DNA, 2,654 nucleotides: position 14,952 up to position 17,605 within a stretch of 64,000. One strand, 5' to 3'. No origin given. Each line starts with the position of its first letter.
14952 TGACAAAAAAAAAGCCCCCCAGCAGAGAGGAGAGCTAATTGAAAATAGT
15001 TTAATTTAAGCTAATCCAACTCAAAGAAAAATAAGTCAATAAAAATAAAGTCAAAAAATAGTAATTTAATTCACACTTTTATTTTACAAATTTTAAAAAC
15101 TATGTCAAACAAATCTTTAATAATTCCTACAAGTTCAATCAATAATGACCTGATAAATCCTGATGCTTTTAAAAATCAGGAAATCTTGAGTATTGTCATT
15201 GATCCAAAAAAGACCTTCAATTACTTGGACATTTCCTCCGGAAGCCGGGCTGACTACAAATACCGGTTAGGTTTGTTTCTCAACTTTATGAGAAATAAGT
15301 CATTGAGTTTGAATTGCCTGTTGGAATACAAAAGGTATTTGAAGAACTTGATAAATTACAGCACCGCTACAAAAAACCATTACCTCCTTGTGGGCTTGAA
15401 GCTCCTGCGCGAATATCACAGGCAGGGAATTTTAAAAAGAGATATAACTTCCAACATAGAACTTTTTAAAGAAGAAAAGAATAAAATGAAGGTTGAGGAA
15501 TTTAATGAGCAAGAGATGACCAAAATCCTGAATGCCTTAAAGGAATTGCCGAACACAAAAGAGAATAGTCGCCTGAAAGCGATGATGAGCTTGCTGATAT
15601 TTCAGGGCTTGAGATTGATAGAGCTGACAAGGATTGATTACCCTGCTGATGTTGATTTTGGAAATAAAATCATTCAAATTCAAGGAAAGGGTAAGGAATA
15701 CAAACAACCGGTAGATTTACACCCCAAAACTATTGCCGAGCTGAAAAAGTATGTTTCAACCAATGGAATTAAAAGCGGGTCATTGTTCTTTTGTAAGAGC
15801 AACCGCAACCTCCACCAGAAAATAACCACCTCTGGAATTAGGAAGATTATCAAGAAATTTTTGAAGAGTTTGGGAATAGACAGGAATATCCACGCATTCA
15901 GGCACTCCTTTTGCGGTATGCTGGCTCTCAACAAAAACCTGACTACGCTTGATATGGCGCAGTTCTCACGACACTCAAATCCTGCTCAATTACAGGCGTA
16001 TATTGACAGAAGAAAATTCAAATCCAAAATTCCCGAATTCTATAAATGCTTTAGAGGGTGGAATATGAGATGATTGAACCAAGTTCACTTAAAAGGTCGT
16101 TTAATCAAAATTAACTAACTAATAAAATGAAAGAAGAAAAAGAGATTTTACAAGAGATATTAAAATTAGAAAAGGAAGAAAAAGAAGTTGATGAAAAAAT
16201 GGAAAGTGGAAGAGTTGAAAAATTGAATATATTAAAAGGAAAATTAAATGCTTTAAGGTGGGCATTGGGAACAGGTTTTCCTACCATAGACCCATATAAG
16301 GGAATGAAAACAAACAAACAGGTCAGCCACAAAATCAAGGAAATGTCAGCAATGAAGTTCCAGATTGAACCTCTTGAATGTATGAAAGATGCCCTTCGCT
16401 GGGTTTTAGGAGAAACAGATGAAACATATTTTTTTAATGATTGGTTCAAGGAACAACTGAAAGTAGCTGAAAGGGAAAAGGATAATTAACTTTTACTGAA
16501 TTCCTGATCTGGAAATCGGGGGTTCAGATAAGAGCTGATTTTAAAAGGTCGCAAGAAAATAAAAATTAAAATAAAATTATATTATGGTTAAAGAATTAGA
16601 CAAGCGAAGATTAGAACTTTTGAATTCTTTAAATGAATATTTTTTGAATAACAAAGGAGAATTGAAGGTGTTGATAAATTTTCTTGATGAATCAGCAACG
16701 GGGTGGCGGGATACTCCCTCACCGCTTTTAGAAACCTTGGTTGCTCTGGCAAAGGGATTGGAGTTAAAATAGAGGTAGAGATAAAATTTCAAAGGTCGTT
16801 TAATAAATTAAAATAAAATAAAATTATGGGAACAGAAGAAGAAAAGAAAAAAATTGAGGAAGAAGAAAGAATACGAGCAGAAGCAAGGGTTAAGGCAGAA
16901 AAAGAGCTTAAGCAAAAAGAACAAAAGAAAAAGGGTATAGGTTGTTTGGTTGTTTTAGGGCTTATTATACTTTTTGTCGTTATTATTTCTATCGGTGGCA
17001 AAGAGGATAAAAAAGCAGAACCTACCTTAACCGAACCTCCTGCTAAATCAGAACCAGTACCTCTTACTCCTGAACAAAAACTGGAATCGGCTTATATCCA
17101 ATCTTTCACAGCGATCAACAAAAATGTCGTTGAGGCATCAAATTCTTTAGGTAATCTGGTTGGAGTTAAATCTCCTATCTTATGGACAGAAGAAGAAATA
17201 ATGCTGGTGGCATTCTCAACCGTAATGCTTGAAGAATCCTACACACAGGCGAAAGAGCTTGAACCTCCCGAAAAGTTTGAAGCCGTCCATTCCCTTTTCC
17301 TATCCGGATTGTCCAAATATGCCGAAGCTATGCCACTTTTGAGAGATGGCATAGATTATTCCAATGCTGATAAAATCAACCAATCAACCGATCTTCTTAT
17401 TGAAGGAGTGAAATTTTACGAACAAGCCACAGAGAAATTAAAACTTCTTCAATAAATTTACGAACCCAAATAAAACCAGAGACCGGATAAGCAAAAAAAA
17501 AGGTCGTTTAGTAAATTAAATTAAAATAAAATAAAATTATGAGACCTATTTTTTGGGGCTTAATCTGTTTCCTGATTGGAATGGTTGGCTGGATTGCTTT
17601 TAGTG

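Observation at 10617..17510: Conserved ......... motif ~27-33 nt upstream of most element start codons, which lack Shine-Dalgarno sequences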

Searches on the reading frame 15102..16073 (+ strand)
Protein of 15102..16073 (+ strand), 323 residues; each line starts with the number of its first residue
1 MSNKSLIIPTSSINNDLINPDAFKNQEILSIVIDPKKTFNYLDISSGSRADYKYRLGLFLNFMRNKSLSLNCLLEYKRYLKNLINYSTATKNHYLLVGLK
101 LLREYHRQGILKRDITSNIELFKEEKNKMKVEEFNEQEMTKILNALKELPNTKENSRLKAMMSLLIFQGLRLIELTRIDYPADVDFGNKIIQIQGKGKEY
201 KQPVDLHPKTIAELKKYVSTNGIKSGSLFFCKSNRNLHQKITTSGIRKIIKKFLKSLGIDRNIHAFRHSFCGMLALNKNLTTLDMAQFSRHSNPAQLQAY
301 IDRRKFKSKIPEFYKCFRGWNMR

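Call 11: search_protein_families(library=pfam, max_evalue=0.01, proteins=[window:15102-16073:+])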
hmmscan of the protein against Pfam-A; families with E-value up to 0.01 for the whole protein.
window:15102-16073:+ (323 aa): 1 family
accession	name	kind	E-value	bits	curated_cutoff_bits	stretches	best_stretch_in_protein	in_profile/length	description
PF00589.27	Phage_integrase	-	4.5e-16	59.6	27.1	1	134-303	3-168/172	Phage integrase family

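Call 12: find_related_loci(query=window:15102-16073:+, collection=viral_contigs, flank=10000)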
Query window:15102-16073:+ (323 aa) in viral_contigs; peptide patterns used: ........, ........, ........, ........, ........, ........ (x = any residue, [..] = any of these).
115 stretches matched a pattern, but none encodes a relative of the query by tblastn (E <= 1e-3).

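Call 14: find_homologous_proteins(query=window:15102-16073:+)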
Query window:15102-16073:+ (323 aa): 17 proteins with E <= 0.001 among 2000 candidates.
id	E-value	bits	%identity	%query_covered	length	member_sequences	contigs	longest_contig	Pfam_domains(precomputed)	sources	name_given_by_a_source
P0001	2.6e-209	711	100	100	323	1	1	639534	PF00589.28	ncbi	ncbi:MAG: tyrosine-type recombinase/integrase [Candidatus Nealsonbacteria bacterium]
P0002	5.8e-172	589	82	98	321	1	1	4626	PF00589.28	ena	-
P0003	6.2e-170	582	81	98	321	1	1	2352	PF00589.28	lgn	-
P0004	2.8e-169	580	82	99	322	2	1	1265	PF00589.28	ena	-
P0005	1.5e-166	571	80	98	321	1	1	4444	PF00589.28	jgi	-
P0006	2.4e-125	436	62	100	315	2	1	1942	PF00589.28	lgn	-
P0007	2.6e-100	354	52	100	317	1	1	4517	PF00589.28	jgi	-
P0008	3.5e-96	340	51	100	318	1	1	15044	PF00589.28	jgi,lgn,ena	-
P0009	1.9e-69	252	44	89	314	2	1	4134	PF00589.28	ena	-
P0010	1.2e-67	246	43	89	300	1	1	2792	PF00589.28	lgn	-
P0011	1.2e-57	214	39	88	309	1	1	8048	PF00589.28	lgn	-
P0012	1.6e-57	213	41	87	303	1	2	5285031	PF00589.28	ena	-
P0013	1.2e-52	197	40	91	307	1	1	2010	PF00589.28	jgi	jgi:integrase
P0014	1.0e-45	174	37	92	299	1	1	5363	PF00589.28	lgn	-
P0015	1.1e-8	53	28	77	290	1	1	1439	PF13102.13,PF00589.28,PF02899.24,PF22823.3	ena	-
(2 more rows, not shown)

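Call 15: find_encoding_contigs(protein=P0008, flank=10000, max_places=3)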
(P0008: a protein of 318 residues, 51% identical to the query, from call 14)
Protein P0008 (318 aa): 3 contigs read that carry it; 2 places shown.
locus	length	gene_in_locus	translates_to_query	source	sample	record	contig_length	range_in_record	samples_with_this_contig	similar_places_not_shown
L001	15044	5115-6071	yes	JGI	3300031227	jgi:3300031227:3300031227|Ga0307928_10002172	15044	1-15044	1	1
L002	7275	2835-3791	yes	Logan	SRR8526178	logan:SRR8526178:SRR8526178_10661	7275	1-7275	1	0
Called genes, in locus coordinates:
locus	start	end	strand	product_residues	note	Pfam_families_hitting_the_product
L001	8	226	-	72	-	PF10055:DUF2292 (faint)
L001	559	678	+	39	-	-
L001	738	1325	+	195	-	-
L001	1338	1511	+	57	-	-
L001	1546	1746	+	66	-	-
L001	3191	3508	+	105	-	-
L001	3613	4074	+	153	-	-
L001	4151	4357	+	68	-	-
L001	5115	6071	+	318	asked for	PF00589:Phage_integrase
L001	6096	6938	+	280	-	-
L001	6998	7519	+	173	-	-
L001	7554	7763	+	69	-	-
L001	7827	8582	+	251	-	-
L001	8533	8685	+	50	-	-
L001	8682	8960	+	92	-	-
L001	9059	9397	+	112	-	-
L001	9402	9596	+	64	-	-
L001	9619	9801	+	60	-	-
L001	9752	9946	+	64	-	-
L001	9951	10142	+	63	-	-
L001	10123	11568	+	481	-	-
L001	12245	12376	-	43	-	-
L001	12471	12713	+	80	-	PF04545:Sigma70_r4 (faint)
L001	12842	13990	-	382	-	PF16656:Pur_ac_phosph_N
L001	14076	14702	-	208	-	-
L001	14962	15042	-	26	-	?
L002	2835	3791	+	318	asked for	PF00589:Phage_integrase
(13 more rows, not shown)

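Call 16: find_encoding_contigs(protein=P0002, flank=10000, max_places=3)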
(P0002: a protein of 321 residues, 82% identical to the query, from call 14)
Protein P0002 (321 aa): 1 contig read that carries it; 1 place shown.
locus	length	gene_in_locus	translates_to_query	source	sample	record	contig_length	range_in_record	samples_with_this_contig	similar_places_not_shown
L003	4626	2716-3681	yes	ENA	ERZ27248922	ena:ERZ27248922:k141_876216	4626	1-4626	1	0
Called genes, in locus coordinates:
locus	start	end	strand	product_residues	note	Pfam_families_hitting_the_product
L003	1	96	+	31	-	?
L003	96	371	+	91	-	-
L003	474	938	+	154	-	-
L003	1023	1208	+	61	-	-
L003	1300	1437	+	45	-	-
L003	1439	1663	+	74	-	-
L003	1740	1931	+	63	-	-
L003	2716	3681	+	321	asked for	PF00589:Phage_integrase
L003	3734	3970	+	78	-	-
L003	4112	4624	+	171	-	?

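Call 17: find_encoding_contigs(protein=P0011, flank=10000, max_places=3)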
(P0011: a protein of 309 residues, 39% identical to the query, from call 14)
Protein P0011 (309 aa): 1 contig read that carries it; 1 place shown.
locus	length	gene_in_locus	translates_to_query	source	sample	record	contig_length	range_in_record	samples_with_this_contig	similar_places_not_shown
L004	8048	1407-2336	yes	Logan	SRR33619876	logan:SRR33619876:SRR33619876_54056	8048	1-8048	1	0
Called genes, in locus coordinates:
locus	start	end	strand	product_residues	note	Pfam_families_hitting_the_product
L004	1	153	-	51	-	?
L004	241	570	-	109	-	-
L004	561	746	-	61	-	-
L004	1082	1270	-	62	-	-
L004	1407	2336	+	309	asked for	PF00589:Phage_integrase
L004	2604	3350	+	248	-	PF00142:Fer4_NifH (weak), PF01656:CbiA, PF02374:ArsA_ATPase (weak), PF06564:CBP_BcsQ, PF09140:MipZ, PF10609:ParA (weak), PF13614:AAA_31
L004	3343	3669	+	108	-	-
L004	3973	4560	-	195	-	PF08590:DUF1771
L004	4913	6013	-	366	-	PF01582:TIR, PF13676:TIR_2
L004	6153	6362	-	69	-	-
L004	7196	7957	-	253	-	PF13814:Replic_Relax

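Call 18: find_encoding_contigs(protein=P0012, flank=10000, max_places=3)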
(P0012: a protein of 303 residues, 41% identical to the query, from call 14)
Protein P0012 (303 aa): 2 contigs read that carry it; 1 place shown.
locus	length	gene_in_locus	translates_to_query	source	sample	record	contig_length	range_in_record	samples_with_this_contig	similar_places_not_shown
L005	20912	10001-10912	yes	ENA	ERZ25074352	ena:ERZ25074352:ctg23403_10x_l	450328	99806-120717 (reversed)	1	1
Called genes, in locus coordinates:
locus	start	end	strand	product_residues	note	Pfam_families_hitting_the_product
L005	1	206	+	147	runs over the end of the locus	-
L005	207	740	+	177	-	-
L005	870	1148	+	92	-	-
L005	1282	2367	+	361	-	PF13784:Fic_N, PF02661:Fic, PF21248:SoFic-like_C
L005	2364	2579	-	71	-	PF13248:Zn_ribbon_3 (weak), PF13240:Zn_Ribbon_1 (weak)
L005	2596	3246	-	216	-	-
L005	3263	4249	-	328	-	-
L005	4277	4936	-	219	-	-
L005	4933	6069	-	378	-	-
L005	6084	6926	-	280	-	-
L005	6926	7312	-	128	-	-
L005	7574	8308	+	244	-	-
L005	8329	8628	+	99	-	-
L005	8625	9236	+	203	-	-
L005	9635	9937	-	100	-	-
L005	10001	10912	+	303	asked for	PF00589:Phage_integrase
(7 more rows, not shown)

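Call 22: find_related_loci(query=A1, collection=genome_contigs, flank=10000)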
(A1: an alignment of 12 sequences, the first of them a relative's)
Query A1 (323 aa) in genome_contigs; peptide patterns used: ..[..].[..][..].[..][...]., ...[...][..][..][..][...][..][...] (x = any residue, [..] = any of these).
90 stretches matched a pattern; 52 encode a relative of the query (tblastn E <= 1e-3); 52 distinct loci.
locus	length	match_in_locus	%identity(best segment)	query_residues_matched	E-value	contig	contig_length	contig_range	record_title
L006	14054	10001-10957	82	4-322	5e-178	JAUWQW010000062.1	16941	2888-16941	MAG: Candidatus Aminicenantes bacterium isolate CSMAG_2512 CSMAG_2512_k141_512433_length_16941_cov_9.0000, whole genome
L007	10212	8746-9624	43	32-322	8e-76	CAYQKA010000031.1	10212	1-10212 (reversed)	MAG TPA_asm: uncultured Planctomycetia bacterium isolate SRP191223_co1_261 genome assembly, contig: NODE_7736_length_102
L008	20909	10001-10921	43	1-319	2e-75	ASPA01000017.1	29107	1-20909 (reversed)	Atribacteria bacterium SCGC AAA255-G05 A255G5DRAFT_contig_15_0.17_C, whole genome shotgun sequence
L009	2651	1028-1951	43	12-319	4e-76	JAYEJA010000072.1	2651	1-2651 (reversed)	MAG: Actinomycetota bacterium isolate MAG176 MAG176_72, whole genome shotgun sequence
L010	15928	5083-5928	45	36-319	2e-74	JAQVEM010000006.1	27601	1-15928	MAG: Actinomycetota bacterium isolate STE_135 NODE_3559_length_27601_cov_12.604062_Sandtown_E, whole genome shotgun sequ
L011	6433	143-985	43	37-319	2e-74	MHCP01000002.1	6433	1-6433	MAG: Candidatus Woykebacteria bacterium RBG_13_40_15 RBG_13_scaffold_11844, whole genome shotgun sequence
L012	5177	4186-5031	43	36-319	1e-71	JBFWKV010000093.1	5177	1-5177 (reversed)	MAG: Candidatus Omnitrophota bacterium isolate CA_2019_NHSR_50 NODE_33708_length_5177_cov_3.025347_NHSR, whole genome sh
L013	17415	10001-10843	45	35-317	2e-71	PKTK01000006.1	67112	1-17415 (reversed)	MAG: Candidatus Parcubacteria bacterium isolate BM705 sc_204, whole genome shotgun sequence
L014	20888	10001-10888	42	25-318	7e-71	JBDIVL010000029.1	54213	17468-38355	MAG: Candidatus Brocadiaceae bacterium isolate Bin_5 NODE_316_length_54213_cov_8.639093, whole genome shotgun sequence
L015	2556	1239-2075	43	39-319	1e-71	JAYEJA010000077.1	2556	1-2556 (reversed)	MAG: Actinomycetota bacterium isolate MAG176 MAG176_77, whole genome shotgun sequence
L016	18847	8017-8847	42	39-317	4e-66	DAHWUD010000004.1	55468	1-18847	MAG TPA_asm: Candidatus Amesbacteria bacterium isolate clean1528 NODE_4_length_55468_cov_52.381416, whole genome shotgun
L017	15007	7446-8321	42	31-323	2e-64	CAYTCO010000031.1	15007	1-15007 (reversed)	MAG TPA_asm: uncultured Gammaproteobacteria bacterium isolate SRP286056_co1_355 genome assembly, contig: NODE_4914_lengt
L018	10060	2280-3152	40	27-319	1e-63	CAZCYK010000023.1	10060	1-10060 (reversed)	MAG TPA_asm: uncultured Gammaproteobacteria bacterium isolate SRP263991_co6_449 genome assembly, contig: NODE_8447_lengt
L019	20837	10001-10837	41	37-317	1e-63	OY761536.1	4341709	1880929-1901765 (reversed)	MAG: Victivallaceae bacterium isolate e353ef71-700a-4510-b67c-5bed4426050c genome assembly, chromosome: 1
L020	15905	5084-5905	39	42-317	5e-62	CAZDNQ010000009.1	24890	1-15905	MAG TPA_asm: uncultured Victivallis sp. isolate SRP089250_co1_121 genome assembly, contig: NODE_3107_length_24890_cov_4.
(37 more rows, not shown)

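Call 23: find_related_loci(query=A1, collection=metagenome_contigs, flank=10000)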
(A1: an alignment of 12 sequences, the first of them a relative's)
Query A1 (323 aa) in metagenome_contigs; peptide patterns used: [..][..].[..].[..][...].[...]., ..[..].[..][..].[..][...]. (x = any residue, [..] = any of these).
600 stretches matched a pattern (row limit reached: there are more); 419 encode a relative of the query (tblastn E <= 1e-3); the best 80 are kept; 80 distinct loci.
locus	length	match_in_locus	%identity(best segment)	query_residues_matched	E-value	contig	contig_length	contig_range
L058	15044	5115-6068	51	1-323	2e-103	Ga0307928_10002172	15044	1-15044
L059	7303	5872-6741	45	28-319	6e-81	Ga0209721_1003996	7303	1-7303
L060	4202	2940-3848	44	19-319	6e-81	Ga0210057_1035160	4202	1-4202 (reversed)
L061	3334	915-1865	43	7-319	3e-81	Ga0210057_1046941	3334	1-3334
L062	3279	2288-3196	44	19-319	1e-80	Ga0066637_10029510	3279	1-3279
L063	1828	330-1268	43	11-321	6e-83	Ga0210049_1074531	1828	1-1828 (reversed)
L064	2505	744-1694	43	7-319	4e-81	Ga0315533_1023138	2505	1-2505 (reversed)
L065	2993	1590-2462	44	31-319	2e-78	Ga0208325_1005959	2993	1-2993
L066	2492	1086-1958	44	31-319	2e-79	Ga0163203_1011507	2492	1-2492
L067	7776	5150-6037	44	30-322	1e-77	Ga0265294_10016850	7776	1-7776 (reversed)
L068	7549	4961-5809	45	35-319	2e-77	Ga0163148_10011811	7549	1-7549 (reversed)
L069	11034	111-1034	45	12-319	2e-77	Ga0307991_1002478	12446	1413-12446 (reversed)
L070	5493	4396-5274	44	31-321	2e-77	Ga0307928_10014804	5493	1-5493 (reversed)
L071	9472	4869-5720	44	37-322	8e-77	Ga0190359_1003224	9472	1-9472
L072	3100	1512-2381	43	32-319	2e-77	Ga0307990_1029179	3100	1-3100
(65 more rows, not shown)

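Call 29: find_encoding_contigs(protein=P0005, flank=10000, max_places=2)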
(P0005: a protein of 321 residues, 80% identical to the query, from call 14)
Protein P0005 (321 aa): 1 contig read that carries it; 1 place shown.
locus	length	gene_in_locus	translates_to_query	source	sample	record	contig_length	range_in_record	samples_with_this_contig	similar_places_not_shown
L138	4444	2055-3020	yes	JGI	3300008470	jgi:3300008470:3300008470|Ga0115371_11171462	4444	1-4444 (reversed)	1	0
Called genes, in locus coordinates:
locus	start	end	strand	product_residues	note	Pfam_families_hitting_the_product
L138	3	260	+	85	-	?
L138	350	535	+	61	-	-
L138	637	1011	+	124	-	PF04002:RadC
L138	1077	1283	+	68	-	-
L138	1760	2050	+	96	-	PF07638:Sigma70_ECF (weak)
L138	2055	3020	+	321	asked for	PF00589:Phage_integrase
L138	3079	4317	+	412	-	PF01555:N6_N4_Mtase, PF04471:Mrr_cat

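Call 30: find_encoding_contigs(protein=P0007, flank=10000, max_places=2)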
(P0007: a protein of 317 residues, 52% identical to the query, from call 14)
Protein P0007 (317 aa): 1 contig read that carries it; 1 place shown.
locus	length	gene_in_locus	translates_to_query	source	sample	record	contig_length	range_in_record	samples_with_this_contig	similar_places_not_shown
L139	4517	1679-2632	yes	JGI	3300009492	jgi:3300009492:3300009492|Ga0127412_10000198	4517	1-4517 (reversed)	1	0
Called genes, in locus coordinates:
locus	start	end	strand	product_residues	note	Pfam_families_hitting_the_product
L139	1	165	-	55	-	?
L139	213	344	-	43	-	-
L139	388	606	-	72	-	-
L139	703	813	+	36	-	-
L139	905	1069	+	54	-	-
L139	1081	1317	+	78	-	-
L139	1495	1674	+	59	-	-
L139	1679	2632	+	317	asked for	PF00589:Phage_integrase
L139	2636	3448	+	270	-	-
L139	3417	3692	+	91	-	-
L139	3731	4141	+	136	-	-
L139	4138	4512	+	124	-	-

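Call 45: find_encoding_contigs(protein=P0003, flank=10000, max_places=2)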
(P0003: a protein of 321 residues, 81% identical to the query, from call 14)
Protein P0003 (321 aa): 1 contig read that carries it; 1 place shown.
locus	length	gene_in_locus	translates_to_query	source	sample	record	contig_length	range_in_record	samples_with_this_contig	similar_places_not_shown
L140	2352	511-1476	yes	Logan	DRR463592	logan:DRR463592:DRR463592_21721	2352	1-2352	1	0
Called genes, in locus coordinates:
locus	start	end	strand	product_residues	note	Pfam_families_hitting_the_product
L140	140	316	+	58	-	PF13384:HTH_23 (weak), PF04545:Sigma70_r4, PF08281:Sigma70_r4_2 (weak)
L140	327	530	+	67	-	PF04545:Sigma70_r4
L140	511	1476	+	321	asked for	PF00589:Phage_integrase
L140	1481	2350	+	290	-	?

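Call 46: find_encoding_contigs(protein=P0006, flank=10000, max_places=2)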
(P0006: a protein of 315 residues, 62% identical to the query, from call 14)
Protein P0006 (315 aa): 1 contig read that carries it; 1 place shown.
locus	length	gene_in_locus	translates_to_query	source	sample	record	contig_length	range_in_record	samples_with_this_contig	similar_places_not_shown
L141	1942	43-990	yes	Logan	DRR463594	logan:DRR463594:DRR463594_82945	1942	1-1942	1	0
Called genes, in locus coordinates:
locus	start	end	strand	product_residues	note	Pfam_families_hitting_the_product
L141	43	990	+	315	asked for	PF00589:Phage_integrase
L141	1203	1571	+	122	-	-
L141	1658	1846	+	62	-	-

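Call 62: search_dna_similar(query=window:15102-16073:+, collection=phages, mode=protein, max_rows=8)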
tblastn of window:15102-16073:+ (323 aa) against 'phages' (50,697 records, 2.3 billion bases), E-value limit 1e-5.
Records with a match: 1; places in all: 1; records where one place covers at least 80% of the query: 0.
Best place of each record, by identity: <60% 1.
By first word of the organism name: Bacteriophage 1.
By host as written in the record: - 1.
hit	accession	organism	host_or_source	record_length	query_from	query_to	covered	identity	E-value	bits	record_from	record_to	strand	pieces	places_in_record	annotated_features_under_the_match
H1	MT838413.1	Bacteriophage sp.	human fecal samples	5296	65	314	77%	26.9%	3e-8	61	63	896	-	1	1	record has no annotation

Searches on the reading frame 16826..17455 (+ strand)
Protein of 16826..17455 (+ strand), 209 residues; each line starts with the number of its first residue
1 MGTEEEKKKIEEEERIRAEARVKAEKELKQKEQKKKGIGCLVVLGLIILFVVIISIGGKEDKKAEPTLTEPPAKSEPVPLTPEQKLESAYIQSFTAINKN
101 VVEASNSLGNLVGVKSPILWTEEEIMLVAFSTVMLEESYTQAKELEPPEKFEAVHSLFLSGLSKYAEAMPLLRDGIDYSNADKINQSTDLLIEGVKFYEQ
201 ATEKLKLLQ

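Call 11: search_protein_families(library=pfam, max_evalue=0.01, proteins=[window:16826-17455:+])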
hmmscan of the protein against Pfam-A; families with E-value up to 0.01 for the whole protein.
window:16826-17455:+ (209 aa): 0 families

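Call 13: find_related_loci(query=window:16826-17455:+, collection=viral_contigs, flank=10000)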
Query window:16826-17455:+ (209 aa) in viral_contigs; peptide patterns used: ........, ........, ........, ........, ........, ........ (x = any residue, [..] = any of these).
152 stretches matched a pattern, but none encodes a relative of the query by tblastn (E <= 1e-3).

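Call 43: search_protein_families(library=phrogs, max_evalue=0.001, proteins=[window:16826-17455:+])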
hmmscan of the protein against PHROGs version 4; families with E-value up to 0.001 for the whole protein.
window:16826-17455:+ (209 aa): 0 families
